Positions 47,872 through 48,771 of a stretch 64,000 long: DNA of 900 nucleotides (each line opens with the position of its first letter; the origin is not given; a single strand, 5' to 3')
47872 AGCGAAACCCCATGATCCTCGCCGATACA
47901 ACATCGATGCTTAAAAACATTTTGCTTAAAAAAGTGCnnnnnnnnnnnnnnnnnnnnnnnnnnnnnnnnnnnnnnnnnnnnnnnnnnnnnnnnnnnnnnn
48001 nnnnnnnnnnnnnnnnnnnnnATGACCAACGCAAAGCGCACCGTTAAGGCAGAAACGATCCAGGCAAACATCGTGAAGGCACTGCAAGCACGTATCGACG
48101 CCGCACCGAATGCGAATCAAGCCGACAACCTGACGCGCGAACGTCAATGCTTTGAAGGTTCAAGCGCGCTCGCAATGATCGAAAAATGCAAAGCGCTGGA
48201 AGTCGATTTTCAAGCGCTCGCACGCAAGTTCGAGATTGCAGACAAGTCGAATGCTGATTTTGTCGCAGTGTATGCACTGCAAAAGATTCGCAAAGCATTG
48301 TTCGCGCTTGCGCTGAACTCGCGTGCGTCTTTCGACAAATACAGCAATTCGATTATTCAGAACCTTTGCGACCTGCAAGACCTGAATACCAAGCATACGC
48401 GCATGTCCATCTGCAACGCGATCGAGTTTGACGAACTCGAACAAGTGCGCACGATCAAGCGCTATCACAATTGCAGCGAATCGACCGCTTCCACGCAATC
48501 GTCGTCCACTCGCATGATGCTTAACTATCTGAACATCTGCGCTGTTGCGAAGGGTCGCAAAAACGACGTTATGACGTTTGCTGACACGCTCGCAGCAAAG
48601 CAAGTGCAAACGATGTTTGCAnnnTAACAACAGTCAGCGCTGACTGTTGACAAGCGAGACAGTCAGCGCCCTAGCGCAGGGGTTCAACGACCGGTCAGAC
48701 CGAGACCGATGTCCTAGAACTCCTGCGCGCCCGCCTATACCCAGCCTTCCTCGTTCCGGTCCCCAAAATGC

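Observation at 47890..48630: Low-GC compositional island with its own sigma-70/UP-element-like promoter encoding a 200-aa unknown protein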

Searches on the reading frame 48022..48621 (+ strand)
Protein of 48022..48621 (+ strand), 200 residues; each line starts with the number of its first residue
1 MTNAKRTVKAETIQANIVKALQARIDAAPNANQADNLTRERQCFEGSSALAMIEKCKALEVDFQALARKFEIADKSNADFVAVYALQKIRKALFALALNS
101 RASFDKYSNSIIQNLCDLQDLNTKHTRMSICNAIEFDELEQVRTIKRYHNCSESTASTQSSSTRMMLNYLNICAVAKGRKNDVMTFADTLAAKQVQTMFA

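Call 7: search_protein_families(library=pfam, proteins=[window:48022-48621:+], max_evalue=1)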
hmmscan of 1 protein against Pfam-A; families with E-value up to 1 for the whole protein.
window:48022-48621:+ (200 aa): 1 family
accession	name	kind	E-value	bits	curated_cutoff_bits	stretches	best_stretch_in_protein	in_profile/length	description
PF13495.12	Phage_int_SAM_4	-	0.0065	17.3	27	1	139-193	2-56/85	Phage integrase, N-terminal SAM-like domain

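Call 8: search_protein_families(library=phrogs, proteins=[window:48022-48621:+], max_evalue=1)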
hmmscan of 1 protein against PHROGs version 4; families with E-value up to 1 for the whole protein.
window:48022-48621:+ (200 aa): 3 families
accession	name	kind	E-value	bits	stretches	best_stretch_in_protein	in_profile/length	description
phrog_9272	-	unknown function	3.6e-22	80.2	1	8-198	32-223/233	-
phrog_4202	-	unknown function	2.8e-20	73.9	1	4-188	42-226/266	-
phrog_24363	-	unknown function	0.069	14.1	1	30-114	29-118/186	-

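Call 9: search_protein_families(library=padloc, proteins=[window:48022-48621:+], max_evalue=1)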
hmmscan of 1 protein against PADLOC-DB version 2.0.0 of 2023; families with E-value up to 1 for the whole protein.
window:48022-48621:+ (200 aa): 0 families

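Call 12: search_dna_similar(query=window:48022-48621:+, collection=phages, mode=protein, max_rows=40)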
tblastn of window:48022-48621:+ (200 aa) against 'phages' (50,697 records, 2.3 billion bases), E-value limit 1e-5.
No match.

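Call 13: find_homologous_proteins(query=window:48022-48621:+)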
Query window:48022-48621:+ (200 aa): 19 proteins with E <= 0.001 among 124 candidates.
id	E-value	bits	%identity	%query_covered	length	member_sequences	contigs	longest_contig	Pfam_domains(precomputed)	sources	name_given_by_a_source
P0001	7.6e-115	398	95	100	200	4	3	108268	-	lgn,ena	-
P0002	9.1e-60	219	57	98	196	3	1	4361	-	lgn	-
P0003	8.8e-57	209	54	98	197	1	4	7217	-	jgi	jgi:hypothetical protein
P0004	2.0e-52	195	52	96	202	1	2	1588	-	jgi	jgi:hypothetical protein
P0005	4.3e-52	194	51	98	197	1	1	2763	-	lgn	-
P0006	5.5e-52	194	55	97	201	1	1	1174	-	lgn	-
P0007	3.6e-50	188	54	97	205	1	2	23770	-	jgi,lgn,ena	-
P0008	6.5e-50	187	53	94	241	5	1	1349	-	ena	-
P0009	7.6e-48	180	54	85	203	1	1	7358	-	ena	-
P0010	7.7e-48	180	51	98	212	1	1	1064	-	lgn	-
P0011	3.4e-46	175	52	82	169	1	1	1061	-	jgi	jgi:uncharacterized protein YqfB (UPF0267 family)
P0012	2.4e-43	166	48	96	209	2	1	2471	-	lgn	-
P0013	1.0e-42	164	48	94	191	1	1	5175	-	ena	-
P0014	1.3e-42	163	49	97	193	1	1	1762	-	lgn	-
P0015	2.0e-41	159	48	94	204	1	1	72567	-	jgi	jgi:hypothetical protein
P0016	7.2e-41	158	45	94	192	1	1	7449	-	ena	-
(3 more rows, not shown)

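Call 14: search_solved_structures(query=window:48022-48621:+, max_evalue=1)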
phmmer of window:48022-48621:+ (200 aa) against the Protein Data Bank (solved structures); distinct sequences matched with E-value up to 1: 1.
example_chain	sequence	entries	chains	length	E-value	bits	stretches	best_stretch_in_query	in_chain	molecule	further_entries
8i78_A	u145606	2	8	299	0.36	13.9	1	84-133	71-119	Meso-diaminopimelate D-dehydrogenase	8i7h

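Call 15: search_protein_families(library=ncbifam, proteins=[window:48022-48621:+], max_evalue=1)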
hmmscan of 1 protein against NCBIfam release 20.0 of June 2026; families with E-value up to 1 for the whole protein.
window:48022-48621:+ (200 aa): 1 family
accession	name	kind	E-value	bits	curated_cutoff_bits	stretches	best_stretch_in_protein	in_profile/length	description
NF047701.1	B9T54_RS14040_fam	subfamily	0.036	14.2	120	1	131-177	15-59/70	B9T54_RS14040 family protein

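Call 16: find_encoding_contigs(protein=P0001, flank=10000, max_places=4)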
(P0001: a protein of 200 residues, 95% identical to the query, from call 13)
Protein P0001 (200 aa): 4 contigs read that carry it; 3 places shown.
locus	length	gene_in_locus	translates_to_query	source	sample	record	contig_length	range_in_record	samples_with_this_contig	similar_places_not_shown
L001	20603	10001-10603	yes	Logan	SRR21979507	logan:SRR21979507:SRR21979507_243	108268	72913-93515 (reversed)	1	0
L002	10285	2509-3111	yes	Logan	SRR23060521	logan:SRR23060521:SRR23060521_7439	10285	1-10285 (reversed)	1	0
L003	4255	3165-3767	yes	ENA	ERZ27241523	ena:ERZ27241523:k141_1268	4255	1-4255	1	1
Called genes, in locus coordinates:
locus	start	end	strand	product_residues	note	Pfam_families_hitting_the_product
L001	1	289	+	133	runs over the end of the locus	PF20213:DUF6573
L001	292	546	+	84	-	-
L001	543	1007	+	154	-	-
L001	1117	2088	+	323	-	-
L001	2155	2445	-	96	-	-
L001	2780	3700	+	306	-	-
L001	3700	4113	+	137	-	-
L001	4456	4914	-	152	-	PF01638:HxlR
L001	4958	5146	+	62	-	-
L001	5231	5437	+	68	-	-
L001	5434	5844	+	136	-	-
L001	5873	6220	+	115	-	-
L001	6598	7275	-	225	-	PF13643:DUF4145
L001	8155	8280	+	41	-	-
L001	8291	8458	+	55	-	-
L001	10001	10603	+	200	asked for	-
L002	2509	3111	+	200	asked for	-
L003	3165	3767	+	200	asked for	-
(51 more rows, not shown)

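Call 17: find_encoding_contigs(protein=P0015, flank=10000, max_places=3)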
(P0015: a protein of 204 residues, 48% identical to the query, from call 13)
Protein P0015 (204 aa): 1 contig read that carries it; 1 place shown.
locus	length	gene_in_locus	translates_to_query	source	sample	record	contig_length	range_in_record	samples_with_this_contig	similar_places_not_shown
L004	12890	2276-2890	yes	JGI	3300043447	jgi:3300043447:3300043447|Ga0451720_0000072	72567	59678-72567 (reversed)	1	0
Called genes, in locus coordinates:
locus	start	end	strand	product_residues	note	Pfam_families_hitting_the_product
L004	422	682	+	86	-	-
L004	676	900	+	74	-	-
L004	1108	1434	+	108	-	-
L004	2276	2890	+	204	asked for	-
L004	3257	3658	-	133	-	PF10686:YAcAr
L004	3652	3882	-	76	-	-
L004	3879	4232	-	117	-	-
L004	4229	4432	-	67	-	-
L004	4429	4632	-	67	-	-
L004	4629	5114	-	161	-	-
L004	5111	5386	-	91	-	-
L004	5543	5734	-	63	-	-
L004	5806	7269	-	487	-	PF00270:DEAD, PF04851:ResIII, PF00271:Helicase_C, PF16203:ERCC3_RAD25_C (weak)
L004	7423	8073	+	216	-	PF02195:ParB_N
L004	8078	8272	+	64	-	-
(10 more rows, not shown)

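Call 18: find_encoding_contigs(protein=P0007, flank=10000, max_places=3)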
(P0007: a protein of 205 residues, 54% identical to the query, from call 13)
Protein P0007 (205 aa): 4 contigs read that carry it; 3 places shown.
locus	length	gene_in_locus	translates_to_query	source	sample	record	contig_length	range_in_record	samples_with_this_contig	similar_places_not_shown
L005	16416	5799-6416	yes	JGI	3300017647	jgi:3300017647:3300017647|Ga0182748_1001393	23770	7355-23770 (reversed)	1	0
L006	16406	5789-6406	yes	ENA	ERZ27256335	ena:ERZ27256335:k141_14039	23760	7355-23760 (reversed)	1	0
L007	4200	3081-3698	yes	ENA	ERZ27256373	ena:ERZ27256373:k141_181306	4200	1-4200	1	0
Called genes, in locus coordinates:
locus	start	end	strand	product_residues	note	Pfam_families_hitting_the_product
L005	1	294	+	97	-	?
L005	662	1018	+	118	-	-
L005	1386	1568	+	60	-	-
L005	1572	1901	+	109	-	-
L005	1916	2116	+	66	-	-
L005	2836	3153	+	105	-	PF01527:HTH_Tnp_1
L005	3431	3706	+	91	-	-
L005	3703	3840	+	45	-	-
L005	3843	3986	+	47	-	-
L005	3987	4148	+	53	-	-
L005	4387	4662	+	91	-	-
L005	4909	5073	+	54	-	-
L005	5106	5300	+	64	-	-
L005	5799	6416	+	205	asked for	-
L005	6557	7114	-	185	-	-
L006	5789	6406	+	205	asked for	-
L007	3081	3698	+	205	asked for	-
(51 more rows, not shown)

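Call 28: find_encoding_contigs(protein=P0003, flank=8000, max_places=2)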
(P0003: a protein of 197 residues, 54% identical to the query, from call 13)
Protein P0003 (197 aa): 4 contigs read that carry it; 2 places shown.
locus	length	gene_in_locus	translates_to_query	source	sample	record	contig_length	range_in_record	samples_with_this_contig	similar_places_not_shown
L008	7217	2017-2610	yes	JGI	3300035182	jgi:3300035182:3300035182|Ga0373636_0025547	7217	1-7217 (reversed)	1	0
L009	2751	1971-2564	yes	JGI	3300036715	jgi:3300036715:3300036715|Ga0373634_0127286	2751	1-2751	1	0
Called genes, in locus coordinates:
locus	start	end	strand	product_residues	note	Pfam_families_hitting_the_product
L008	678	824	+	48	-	-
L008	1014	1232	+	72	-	-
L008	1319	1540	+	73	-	-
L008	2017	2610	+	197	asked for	-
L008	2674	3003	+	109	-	-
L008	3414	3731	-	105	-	-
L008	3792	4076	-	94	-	-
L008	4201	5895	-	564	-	PF02384:N6_Mtase, PF07669:Eco57I, PF22837:M_Eco57I_C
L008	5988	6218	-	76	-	-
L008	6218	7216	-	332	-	?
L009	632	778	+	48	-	-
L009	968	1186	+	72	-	-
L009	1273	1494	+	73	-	-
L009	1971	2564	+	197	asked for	-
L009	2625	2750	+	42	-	?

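Call 29: find_encoding_contigs(protein=P0009, flank=8000, max_places=2)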
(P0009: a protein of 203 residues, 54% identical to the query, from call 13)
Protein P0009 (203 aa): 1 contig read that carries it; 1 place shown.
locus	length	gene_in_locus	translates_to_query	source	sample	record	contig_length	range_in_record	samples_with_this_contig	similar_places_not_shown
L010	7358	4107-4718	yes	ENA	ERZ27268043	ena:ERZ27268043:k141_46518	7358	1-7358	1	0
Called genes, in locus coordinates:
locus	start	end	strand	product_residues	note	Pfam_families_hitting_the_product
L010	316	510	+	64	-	-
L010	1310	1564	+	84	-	-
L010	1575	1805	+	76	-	-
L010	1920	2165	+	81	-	-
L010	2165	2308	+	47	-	-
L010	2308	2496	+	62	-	-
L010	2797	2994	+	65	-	-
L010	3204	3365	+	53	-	-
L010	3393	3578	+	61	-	-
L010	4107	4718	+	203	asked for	-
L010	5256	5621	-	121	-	-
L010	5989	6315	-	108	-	-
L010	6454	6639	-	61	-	-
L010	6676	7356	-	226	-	?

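Call 30: find_encoding_contigs(protein=P0016, flank=8000, max_places=2)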
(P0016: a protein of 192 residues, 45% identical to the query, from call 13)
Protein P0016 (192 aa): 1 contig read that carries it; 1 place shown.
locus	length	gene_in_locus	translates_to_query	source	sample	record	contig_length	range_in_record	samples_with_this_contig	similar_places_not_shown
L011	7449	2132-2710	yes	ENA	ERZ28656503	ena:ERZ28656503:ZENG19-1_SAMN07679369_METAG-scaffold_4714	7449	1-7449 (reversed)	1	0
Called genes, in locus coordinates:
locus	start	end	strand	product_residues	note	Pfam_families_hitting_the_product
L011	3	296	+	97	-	?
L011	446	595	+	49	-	-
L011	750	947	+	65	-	-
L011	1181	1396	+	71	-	-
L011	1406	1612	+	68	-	-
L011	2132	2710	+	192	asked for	-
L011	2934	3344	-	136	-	PF10686:YAcAr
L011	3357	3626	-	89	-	-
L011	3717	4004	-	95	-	-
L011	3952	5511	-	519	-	PF00270:DEAD, PF04851:ResIII, PF00271:Helicase_C, PF16203:ERCC3_RAD25_C (weak)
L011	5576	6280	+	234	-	-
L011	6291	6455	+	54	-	-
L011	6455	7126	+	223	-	PF02195:ParB_N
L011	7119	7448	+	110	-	?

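Call 31: find_encoding_contigs(protein=P0013, flank=8000, max_places=2)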
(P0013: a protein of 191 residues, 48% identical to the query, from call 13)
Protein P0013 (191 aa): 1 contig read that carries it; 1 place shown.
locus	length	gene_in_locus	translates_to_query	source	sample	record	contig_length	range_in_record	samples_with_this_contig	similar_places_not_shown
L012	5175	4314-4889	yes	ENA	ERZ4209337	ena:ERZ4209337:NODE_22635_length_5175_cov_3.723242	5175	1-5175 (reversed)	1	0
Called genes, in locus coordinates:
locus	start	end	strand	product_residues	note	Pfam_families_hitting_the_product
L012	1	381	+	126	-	?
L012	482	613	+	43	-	-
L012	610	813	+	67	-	-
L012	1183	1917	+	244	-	-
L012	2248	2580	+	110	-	-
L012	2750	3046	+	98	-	-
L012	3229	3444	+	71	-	-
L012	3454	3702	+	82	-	-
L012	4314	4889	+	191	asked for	-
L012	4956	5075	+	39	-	-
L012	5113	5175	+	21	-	?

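Call 32: find_encoding_contigs(protein=P0002, flank=8000, max_places=2)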
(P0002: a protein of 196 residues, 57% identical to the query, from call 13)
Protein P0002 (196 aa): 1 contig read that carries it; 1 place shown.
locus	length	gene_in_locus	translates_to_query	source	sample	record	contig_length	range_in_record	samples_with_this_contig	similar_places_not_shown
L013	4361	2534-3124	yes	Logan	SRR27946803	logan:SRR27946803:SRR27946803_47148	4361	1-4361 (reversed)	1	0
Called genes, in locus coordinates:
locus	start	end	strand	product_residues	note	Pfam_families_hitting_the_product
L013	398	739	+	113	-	PF11284:DUF3085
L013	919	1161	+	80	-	-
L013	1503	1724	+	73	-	-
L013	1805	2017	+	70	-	-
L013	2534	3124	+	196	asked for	-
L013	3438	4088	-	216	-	PF19663:DUF6166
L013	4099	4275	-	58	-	-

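Call 37: predict_structure(alignment_id=A1)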
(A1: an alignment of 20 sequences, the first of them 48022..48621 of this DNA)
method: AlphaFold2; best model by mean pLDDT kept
length: 200 residues; sequences in the alignment: 20
mean_pLDDT: 82.1   pTM: 0.80
mean pLDDT of the five models: 82.1, 81.0, 79.9, 79.8, 77.6
residues with pLDDT >= 90: 104; 70-90: 51; 50-70: 29; < 50: 16
segments of 3 or more residues with pLDDT < 50: 1-5, 124-134
pLDDT, mean of each block of 10 residues (from residue 1): 58 96 94 93 94 94 94 90 93 96 89 79 47 53 65 73 90 74 80 91
secondary structure, 60 per line:
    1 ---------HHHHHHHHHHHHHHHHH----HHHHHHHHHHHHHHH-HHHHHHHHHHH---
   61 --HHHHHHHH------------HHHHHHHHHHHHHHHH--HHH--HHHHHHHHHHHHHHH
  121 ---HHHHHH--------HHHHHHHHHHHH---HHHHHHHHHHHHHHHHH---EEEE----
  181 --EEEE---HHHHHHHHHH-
elements in order: H10-26 H31-45 H47-57 H63-70 H83-98 H106-120 H124-129 H138-149 H153-169 E173-176 E183-186 H190-199

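Call 40: fold_search(model_id=the predicted structure, library=pdb)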
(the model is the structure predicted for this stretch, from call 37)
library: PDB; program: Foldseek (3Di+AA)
matches with E <= 10: 560; with E <= 0.001: 0
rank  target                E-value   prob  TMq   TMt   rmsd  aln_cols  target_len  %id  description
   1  7scg_D                1.1e-01  0.09  0.12  0.11  19.1       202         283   10  FH210 bound Mu Opioid Receptor-Gi Protein Complex (released 2022-04-20)
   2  1r22_B                2.2e-01  0.85  0.29  0.50   7.0       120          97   17  Crystal structure of the cyanobacterial metallothionein repressor SmtB (C14S/C61S/C121S mutant) in the Zn2alpha5-form (released 2004-05-18)
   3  3pqk_B                3.3e-01  0.89  0.26  0.44   3.6        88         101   16  Crystal Structure of the transcriptional repressor BigR from Xylella fastidiosa (released 2011-06-01)
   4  3pqk_F                3.3e-01  0.84  0.30  0.52   6.6       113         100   14  Crystal Structure of the transcriptional repressor BigR from Xylella fastidiosa (released 2011-06-01)
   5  8rfh_A                3.3e-01  0.57  0.33  0.12   8.0       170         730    9  CryoEM structure of the plant helper NLR NRC2 in its resting state (released 2024-01-10)
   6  8e4y                  3.3e-01  0.21  0.25  0.11  15.3       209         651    9  Cryo-EM structure of human glycerol-3-phosphate acyltransferase 1 (GPAT1) in complex with 2-oxohexadecyl-CoA (released 2022-12-21)
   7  8xqi_B                3.5e-01  0.10  0.16  0.12  18.0       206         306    8  Cryo-EM structure of human dimeric Apelin receptor. (released 2025-01-22)
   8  7t10_R                3.5e-01  0.08  0.16  0.12  18.8       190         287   13  CryoEM structure of somatostatin receptor 2 in complex with somatostatin-14 and Gi3 (released 2022-03-09)
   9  6o8o_D                3.7e-01  0.80  0.27  0.48   5.5       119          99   14  Crystal Structure of C9S disulfide state of Sulfide-responsive transcriptional repressor (SqrR) from Rhodobacter capsu (released 2020-04-01)
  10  3pqk_A                3.9e-01  0.87  0.26  0.45   3.6        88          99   16  Crystal Structure of the transcriptional repressor BigR from Xylella fastidiosa (released 2011-06-01)
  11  4ooi_B                3.9e-01  0.84  0.29  0.50   4.7       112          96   16  Reduced HlyU from Vibrio cholerae N16961 (released 2014-12-31)
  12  2gm8_B                4.3e-01  0.20  0.22  0.21  13.7       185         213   11  TenA Homolog/Thi-4 Thiaminase complexed with product 4-amino-5-hydroxymethyl-2-methylpyrimidine (released 2006-04-18)
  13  4k2e_A                4.6e-01  0.75  0.29  0.51   6.2       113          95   15  HlyU from Vibrio cholerae N16961 (released 2014-04-30)
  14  9ppq                  4.6e-01  0.08  0.16  0.12  17.4       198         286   10  Locally-refined Mu-Opioid Receptor bound with novel compound 0505 (3-[({[(1P)-1-(3-chlorophenyl)-1H-pyrazol-3-yl]methyl} (released 2026-03-04)
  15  4e40                  4.6e-01  0.07  0.13  0.11  22.4       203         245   12  The haptoglobin-hemoglobin receptor of Trypanosoma congolense (released 2013-01-16)
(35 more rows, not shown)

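Call 41: search_protein_representatives(alignment_id=A1)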
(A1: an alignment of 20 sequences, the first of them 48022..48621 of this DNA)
Query: 20 sequences, 197 profile positions. Proteins with E-value up to 0.001 (for the whole library): 231; up to 1e-10: 122; up to 1e-30: 46. The best 150 are listed.
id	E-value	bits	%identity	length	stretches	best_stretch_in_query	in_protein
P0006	1.4e-80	285.8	-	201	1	1-196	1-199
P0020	1.1e-79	282.8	-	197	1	1-196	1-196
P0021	1.1e-75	269.8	-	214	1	4-196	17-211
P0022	3.7e-70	251.8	-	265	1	7-196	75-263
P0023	1.1e-68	247.0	-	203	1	11-196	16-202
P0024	4.4e-66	238.5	-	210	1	6-196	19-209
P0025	5.1e-66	238.3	-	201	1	7-196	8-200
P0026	1.1e-57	211.0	-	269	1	5-196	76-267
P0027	1.4e-53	197.7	-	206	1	1-196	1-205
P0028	4.6e-51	189.5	-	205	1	1-196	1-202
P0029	8.7e-50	185.3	-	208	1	8-196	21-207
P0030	6.0e-49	182.6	-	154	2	5-111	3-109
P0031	7.5e-48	179.0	-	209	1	7-195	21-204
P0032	2.4e-47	177.3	-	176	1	29-196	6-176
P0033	2.8e-47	177.1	-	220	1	20-196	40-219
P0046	2.2e-35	138.3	-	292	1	10-196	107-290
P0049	8.1e-34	133.2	-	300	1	55-196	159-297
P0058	5.4e-32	127.2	-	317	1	11-196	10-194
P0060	1.1e-31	126.2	-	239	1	29-196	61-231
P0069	6.1e-30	120.5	-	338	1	6-196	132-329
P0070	7.8e-30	120.2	-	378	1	59-196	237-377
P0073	8.9e-29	116.7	-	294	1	34-196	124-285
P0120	5.4e-16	75.0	-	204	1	5-188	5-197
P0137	1.2e-11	60.8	-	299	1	57-195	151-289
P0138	2.6e-11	59.7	-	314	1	1-191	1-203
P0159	1.4e-08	50.8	-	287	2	28-191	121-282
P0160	2.9e-08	49.8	-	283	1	77-195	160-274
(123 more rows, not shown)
